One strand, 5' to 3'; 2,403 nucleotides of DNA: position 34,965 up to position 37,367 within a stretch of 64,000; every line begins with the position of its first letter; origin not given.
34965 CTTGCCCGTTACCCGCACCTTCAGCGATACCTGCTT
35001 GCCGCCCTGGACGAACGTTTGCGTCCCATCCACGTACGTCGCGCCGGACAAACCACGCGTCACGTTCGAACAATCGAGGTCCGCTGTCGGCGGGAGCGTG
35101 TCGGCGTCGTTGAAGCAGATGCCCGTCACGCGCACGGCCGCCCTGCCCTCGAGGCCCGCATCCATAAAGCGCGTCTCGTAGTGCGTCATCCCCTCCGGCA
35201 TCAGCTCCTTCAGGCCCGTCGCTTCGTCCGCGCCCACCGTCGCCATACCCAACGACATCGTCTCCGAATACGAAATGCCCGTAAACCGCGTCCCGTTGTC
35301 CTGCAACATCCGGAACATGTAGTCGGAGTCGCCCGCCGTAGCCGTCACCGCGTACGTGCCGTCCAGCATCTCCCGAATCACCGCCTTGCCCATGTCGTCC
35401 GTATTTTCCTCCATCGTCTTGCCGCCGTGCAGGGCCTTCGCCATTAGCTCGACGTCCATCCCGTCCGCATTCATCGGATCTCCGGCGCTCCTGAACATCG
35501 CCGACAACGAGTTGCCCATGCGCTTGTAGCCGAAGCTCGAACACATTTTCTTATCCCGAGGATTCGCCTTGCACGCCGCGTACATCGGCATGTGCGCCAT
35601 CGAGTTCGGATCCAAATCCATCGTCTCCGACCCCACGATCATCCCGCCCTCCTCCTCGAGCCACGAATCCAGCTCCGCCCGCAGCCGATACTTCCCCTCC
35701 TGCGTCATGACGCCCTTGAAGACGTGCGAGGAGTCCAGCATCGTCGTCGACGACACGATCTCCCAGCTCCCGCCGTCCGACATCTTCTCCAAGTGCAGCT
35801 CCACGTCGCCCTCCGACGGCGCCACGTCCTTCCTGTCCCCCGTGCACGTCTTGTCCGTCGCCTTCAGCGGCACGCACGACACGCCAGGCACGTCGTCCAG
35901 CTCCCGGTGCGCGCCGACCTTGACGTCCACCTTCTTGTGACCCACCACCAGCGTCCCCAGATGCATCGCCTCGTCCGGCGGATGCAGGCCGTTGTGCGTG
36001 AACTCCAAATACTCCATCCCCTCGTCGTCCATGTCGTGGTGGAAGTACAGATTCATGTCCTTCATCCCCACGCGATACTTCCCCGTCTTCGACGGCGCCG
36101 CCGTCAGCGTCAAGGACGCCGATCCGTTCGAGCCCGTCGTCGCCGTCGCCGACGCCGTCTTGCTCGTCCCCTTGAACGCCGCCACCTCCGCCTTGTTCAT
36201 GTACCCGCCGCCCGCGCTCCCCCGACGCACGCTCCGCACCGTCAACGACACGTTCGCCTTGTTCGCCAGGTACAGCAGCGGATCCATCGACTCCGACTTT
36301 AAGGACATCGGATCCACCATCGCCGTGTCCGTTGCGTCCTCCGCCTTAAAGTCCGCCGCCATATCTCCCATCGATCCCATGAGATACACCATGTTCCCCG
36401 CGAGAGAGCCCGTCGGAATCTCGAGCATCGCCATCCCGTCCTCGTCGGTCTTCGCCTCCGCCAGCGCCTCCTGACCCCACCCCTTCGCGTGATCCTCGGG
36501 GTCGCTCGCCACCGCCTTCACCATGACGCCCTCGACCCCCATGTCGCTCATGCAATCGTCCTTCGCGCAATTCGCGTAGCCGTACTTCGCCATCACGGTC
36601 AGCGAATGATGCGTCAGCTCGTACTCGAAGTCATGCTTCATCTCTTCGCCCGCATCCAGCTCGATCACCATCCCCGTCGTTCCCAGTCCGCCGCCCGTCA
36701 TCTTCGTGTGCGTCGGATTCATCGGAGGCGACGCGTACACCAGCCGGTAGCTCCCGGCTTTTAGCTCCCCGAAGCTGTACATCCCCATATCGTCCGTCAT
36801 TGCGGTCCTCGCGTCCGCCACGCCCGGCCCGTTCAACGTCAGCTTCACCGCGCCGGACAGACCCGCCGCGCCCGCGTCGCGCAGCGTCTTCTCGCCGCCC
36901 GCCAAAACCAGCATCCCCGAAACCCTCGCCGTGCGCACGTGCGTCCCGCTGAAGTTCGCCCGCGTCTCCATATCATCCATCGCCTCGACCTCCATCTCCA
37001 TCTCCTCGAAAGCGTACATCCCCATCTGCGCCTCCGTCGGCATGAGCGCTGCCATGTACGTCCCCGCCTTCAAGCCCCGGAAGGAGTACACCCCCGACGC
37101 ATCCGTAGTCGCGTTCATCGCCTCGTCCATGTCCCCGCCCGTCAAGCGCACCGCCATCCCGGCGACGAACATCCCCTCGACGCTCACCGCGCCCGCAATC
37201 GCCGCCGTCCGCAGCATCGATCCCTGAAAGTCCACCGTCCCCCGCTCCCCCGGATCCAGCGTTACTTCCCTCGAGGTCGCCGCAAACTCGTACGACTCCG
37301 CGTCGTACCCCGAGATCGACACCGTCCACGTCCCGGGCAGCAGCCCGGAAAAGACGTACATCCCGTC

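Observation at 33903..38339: Giant surface protein with a strikingly methionine-rich core (about 10 % Met over about 600 aa): possible Cu(I)-binding or oxidant-sink domain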

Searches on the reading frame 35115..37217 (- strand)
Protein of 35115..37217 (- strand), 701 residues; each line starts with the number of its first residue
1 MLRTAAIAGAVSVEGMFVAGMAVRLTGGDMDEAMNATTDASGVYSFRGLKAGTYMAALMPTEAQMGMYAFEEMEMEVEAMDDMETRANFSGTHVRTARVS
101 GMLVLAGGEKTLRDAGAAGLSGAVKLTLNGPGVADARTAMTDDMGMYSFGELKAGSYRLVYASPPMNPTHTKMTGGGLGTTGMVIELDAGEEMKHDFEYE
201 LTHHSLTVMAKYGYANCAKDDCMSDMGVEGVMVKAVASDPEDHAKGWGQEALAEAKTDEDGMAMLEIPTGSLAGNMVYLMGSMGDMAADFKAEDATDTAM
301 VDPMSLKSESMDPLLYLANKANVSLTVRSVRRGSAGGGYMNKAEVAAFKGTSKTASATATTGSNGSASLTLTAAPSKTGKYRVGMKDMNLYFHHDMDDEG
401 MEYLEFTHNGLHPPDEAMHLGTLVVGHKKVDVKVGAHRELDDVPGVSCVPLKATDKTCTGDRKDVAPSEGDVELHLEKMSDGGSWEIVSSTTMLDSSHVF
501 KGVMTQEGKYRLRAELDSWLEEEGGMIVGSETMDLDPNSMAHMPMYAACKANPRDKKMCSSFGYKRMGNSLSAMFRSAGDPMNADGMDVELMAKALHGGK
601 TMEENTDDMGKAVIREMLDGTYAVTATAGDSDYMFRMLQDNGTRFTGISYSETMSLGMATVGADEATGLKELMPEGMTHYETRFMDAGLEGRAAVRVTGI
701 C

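Call 16: find_related_loci(query=A2, collection=genome_contigs, flank=10000)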
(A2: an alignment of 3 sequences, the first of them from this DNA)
Query A2 (701 aa) in genome_contigs; peptide patterns used: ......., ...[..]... (x = any residue, [..] = any of these).
173 stretches matched a pattern, but none encodes a relative of the query by tblastn (E <= 1e-3).

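Call 21: find_related_loci(query=A2, collection=metagenome_contigs, flank=10000)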
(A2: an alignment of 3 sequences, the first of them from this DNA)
Query A2 (701 aa) in metagenome_contigs; peptide patterns used: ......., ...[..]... (x = any residue, [..] = any of these).
297 stretches matched a pattern, but none encodes a relative of the query by tblastn (E <= 1e-3).

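Call 34: search_solved_structures(query=A2, max_evalue=1)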
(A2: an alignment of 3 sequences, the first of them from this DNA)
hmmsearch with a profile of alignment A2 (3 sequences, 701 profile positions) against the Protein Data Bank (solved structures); distinct sequences matched with E-value up to 1: 0.

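Call 64: predict_structure(alignment_id=A2)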
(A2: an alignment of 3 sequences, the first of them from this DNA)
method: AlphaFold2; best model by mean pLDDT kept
length: 701 residues; sequences in the alignment: 3
mean_pLDDT: 30.5   pTM: 0.21
mean pLDDT of the five models: 30.5, 29.3, 28.1, 28.0, 24.3
residues with pLDDT >= 90: 0; 70-90: 0; 50-70: 20; < 50: 681
segments of 3 or more residues with pLDDT < 50: 1-472, 491-512, 514-516, 518-701
pLDDT, mean of each block of 10 residues (from residue 1): 21 31 43 39 41 42 31 34 24 24 24 25 31 32 32 36 28 21 31 30 29 25 25 28 24 28 30 23 19 19 21 24 37 32 43 47 40 42 37 39 33 30 28 26 24 25 29 54 58 35 40 47 34 31 31 30 25 23 24 21 25 25 28 29 28 30 24 24 20 21 24
secondary structure, 60 per line:
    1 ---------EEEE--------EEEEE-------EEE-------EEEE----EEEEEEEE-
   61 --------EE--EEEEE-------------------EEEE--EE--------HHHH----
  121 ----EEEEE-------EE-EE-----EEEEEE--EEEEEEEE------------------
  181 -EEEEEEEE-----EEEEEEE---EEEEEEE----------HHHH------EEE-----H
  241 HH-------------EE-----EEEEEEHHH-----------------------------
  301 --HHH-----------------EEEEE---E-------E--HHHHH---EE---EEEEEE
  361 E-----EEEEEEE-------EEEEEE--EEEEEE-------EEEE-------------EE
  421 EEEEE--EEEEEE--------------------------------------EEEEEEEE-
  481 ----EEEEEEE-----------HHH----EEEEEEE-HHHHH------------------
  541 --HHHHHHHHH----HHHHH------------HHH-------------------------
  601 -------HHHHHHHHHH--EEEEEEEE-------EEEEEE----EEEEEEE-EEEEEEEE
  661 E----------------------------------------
elements in order (helices of 4 or more, strands of 3 or more residues): E10-13 E22-26 E34-36 E44-47 E52-59 E73-77 E97-100 H113-116 E125-129 E147-152 E155-162 E182-189 E195-201 E205-211 H222-225 E232-234 E263-268 E323-327 H342-346 E355-361 E367-373 E381-386 E389-394 E402-405 E419-425 E428-433 E472-479 E485-491 E510-516 H518-522 H543-551 H556-560 H608-617 E620-627 E635-640 E645-651 E653-661
